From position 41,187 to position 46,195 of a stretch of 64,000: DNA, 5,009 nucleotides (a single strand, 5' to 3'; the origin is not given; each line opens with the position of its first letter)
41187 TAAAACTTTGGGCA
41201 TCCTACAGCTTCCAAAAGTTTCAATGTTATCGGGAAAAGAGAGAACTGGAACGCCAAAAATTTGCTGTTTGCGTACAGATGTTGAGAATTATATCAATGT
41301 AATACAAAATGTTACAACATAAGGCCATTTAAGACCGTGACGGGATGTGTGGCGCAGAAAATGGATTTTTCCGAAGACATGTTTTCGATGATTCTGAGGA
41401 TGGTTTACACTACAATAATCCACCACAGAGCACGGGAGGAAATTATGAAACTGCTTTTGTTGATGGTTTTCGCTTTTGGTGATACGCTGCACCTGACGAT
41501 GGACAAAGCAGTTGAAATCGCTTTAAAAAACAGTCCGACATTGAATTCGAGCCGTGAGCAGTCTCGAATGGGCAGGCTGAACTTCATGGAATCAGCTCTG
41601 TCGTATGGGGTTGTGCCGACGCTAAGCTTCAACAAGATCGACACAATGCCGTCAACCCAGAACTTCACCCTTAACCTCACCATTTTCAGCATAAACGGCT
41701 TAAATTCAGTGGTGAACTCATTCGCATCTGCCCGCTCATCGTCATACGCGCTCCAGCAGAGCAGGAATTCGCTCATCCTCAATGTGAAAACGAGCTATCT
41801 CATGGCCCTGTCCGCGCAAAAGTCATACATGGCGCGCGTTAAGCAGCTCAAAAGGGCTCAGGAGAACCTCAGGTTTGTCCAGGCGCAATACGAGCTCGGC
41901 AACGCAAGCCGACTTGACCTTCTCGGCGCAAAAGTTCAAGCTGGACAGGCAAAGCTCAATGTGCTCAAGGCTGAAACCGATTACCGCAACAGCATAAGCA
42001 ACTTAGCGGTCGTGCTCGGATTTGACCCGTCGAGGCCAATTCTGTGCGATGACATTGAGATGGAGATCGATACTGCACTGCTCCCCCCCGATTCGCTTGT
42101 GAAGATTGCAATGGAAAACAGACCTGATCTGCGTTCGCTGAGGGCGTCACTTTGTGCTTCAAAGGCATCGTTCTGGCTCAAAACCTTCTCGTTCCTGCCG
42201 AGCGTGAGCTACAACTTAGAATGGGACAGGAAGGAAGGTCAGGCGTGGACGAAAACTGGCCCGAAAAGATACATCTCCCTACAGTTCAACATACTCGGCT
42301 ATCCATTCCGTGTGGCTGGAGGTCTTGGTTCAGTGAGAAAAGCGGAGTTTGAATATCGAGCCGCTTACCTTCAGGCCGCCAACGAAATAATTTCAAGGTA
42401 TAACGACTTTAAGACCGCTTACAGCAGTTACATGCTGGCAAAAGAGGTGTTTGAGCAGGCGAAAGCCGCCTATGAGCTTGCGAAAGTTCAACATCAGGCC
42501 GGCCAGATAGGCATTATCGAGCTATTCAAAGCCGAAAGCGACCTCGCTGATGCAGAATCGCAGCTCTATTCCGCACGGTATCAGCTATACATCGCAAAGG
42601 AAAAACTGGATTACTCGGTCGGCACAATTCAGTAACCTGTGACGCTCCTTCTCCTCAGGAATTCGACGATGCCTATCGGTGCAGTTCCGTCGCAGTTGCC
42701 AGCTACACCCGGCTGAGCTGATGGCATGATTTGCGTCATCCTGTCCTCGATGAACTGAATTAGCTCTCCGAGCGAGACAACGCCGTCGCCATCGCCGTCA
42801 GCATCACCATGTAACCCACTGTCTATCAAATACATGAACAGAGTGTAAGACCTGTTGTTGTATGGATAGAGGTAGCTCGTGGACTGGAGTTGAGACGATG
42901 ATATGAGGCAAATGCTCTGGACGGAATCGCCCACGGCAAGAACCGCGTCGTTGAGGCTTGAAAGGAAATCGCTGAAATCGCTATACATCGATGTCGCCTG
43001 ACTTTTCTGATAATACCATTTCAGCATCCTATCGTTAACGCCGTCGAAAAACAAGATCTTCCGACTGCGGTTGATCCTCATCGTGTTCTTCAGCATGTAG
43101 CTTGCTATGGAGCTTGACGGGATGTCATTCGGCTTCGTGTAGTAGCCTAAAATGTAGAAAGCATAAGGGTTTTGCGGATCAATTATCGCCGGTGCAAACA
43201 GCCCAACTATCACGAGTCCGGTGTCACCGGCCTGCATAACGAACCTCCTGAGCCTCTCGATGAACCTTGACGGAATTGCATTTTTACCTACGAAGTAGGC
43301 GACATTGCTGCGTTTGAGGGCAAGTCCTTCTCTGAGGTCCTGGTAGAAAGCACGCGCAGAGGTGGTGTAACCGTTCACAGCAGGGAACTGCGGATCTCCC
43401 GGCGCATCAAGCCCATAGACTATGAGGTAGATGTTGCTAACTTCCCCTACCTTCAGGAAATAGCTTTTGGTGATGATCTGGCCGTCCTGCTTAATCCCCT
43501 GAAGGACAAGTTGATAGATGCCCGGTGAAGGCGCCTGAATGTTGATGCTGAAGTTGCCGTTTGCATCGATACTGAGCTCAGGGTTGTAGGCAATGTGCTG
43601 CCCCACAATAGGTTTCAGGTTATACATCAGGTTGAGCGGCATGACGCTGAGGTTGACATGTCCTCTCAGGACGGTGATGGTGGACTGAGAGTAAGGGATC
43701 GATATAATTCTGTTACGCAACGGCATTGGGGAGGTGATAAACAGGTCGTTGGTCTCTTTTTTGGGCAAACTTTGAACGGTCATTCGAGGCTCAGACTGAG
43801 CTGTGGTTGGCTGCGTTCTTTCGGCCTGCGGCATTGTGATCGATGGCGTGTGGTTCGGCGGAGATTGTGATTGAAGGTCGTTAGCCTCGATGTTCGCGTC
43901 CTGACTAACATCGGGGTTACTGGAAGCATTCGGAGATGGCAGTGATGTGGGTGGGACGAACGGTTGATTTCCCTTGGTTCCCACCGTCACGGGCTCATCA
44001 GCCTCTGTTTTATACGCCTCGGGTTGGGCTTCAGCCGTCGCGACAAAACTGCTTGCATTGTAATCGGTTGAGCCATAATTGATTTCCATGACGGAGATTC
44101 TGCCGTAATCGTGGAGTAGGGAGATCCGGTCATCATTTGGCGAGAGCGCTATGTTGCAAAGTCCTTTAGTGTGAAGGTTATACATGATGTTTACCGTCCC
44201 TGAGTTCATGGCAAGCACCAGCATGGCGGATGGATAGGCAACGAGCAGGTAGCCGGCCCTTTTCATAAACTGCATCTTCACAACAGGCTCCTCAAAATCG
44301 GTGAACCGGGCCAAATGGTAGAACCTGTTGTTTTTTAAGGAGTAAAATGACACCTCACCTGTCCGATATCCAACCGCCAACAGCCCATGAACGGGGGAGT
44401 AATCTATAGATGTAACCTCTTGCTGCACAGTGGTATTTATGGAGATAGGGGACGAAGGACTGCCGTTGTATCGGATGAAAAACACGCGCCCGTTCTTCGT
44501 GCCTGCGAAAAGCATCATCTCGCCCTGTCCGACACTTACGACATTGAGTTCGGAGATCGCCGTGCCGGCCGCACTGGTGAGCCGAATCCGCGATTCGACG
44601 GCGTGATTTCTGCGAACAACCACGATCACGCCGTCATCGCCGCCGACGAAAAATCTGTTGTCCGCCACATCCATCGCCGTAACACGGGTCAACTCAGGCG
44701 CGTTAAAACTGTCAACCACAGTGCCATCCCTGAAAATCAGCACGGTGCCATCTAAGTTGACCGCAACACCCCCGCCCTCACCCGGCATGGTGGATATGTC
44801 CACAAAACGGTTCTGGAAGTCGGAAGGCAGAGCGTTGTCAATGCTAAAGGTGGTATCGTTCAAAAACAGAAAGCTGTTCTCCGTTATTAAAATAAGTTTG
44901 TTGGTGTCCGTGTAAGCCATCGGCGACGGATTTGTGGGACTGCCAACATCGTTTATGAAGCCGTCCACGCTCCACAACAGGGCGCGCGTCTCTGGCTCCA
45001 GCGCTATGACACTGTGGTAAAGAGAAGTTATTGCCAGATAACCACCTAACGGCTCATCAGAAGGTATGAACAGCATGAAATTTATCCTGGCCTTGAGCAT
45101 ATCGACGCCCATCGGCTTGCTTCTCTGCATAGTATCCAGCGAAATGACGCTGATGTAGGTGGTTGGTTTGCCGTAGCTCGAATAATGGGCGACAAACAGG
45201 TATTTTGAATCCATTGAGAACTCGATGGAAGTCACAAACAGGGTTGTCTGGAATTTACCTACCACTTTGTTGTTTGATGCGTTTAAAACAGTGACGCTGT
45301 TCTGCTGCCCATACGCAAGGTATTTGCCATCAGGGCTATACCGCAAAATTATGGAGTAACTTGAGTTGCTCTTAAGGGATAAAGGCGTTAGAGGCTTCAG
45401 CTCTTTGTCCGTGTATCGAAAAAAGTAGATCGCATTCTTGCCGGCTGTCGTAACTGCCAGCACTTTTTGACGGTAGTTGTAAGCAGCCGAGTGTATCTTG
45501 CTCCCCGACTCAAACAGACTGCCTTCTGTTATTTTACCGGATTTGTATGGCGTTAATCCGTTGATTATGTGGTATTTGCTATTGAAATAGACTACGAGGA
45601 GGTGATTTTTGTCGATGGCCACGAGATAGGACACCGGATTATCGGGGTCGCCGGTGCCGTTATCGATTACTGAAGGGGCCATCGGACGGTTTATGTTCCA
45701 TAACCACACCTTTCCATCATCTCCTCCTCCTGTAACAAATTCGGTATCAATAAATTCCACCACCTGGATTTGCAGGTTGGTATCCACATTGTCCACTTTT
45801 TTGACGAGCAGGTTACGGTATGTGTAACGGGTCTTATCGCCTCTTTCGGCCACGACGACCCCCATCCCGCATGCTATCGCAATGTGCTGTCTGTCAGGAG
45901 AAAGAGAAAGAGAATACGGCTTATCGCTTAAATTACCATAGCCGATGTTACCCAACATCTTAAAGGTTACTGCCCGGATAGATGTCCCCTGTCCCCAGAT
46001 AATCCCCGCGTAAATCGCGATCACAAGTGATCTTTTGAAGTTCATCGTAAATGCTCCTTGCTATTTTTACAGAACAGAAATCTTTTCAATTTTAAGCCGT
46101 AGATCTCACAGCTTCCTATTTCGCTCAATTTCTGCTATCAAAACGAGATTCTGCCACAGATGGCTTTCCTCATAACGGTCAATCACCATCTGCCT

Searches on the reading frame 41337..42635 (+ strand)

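Call 10: search_protein_families(library=pfam, proteins=[window:41337-42635:+], max_evalue=0.001)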
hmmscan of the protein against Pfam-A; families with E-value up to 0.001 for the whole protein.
window:41337-42635:+ (432 aa): 1 family
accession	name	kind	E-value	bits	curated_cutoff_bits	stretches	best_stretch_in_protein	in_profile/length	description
PF02321.23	OEP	-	4.1e-44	151.1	22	2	252-429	2-187/187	Outer membrane efflux protein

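Call 72: search_protein_families(library=ncbifam, proteins=[window:41337-42635:+], max_evalue=0.00001)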
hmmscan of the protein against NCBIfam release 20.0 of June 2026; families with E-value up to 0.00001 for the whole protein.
window:41337-42635:+ (432 aa): 3 families
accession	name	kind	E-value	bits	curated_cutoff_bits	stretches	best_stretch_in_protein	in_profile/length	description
TIGR01844.1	type_I_sec_TolC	subfamily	1.3e-24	87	225.15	1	53-431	3-400/414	TolC family outer membrane protein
TIGR01845.1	outer_NodT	subfamily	7e-20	71.3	210.05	2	127-291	148-312/460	efflux transporter outer membrane subunit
NF007002.0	PRK09465.1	equivalog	4.5e-10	38.7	495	1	99-431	81-426/460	outer membrane channel protein TolC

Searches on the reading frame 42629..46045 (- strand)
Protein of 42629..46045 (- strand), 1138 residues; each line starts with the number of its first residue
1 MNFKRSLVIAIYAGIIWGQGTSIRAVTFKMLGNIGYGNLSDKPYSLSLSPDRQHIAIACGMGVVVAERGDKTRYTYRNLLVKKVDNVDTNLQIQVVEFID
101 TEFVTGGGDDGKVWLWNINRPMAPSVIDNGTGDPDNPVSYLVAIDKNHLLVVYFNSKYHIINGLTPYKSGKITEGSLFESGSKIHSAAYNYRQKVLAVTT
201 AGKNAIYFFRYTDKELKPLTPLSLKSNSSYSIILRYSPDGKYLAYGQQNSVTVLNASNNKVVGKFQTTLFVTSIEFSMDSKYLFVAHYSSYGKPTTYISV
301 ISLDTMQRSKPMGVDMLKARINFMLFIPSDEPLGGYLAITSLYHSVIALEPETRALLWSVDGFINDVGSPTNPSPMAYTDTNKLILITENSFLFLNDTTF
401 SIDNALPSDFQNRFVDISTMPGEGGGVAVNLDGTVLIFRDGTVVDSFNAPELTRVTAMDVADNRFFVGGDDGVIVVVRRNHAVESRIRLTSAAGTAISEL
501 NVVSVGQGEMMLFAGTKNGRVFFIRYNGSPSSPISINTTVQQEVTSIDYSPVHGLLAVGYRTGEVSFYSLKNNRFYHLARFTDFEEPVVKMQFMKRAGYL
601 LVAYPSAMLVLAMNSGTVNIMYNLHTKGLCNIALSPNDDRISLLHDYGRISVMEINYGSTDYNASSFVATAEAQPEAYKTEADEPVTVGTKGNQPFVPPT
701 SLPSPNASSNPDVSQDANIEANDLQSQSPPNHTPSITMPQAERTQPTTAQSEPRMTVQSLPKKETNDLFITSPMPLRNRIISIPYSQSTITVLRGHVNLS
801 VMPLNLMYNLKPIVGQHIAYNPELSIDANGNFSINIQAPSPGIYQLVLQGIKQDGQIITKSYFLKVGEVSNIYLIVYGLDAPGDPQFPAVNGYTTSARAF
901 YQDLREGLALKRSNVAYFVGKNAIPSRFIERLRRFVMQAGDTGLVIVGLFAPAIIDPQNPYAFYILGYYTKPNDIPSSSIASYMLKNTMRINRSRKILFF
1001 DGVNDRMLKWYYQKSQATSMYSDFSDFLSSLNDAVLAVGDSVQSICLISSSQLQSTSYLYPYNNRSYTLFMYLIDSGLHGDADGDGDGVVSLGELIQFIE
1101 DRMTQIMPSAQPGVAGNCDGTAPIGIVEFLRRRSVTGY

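Call 10: search_protein_families(library=pfam, proteins=[window:42629-46045:-], max_evalue=0.001)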
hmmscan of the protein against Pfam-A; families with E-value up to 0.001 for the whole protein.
window:42629-46045:- (1138 aa): 18 families
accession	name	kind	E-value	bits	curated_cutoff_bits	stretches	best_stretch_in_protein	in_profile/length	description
PF23414.1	Beta-prop_EML_2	-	2.3e-22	80.1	90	2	459-603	7-142/266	Echinoderm microtubule-associated protein second beta-propeller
PF25174.1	Beta-prop_THOC3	-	1.8e-14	53.9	305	1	103-312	61-251/272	THOC3 beta-propeller domain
PF24807.1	WD40_CDC20-Fz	-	1.3e-13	51.3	200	2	427-651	23-246/292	CDC20/Fizzy WD40 domain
PF25171.1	Beta-prop_WDR36-Utp21_1st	-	4.4e-12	46.4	80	1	418-639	31-237/266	WDR36/Utp21 first beta-propeller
PF24817.1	WD40_WDHD1_1st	-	3.4e-11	43.3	109.9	1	432-654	26-250/291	WDHD1 first WD40 domain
PF23756.1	Beta-prop_HPS5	-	5.1e-09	36.3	34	1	453-610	20-179/328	HPS5 beta propeller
PF12894.13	ANAPC4_WD40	-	9e-09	35.9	22.9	0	515-593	13-88/91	Anaphase-promoting complex subunit 4 WD40 domain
PF24814.1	WD40_Prp19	-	1.7e-08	34.3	320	0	453-593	10-143/281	Prp19 WD40 domain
PF23409.1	Beta-prop_EML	-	3.9e-08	33.6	88.2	0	41-150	110-213/267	Echinoderm microtubule-associated protein first beta-propeller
PF24796.1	WDR55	-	4.5e-08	32.9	200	0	539-618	5-87/296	WDR55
PF25173.1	Beta-prop_WDR3_1st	-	7.8e-06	26.1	154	0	537-600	25-86/184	WDR3 first beta-propeller domain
PF23389.1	Beta-prop_WDR19_1st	-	9.9e-06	25.2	27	0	507-574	49-114/325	WDR19 first beta-propeller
PF21029.3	RMC1_N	-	1e-05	26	27.3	0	513-573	11-71/119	Regulator of MON1-CCZ1 complex, N-terminal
PF23383.1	Beta-prop_IFT140_1st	-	3.9e-05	23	27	0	539-609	58-126/406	IFT140 first beta-propeller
PF00400.38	WD40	-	0.00012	22.9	27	0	102-117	24-39/39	WD domain, G-beta repeat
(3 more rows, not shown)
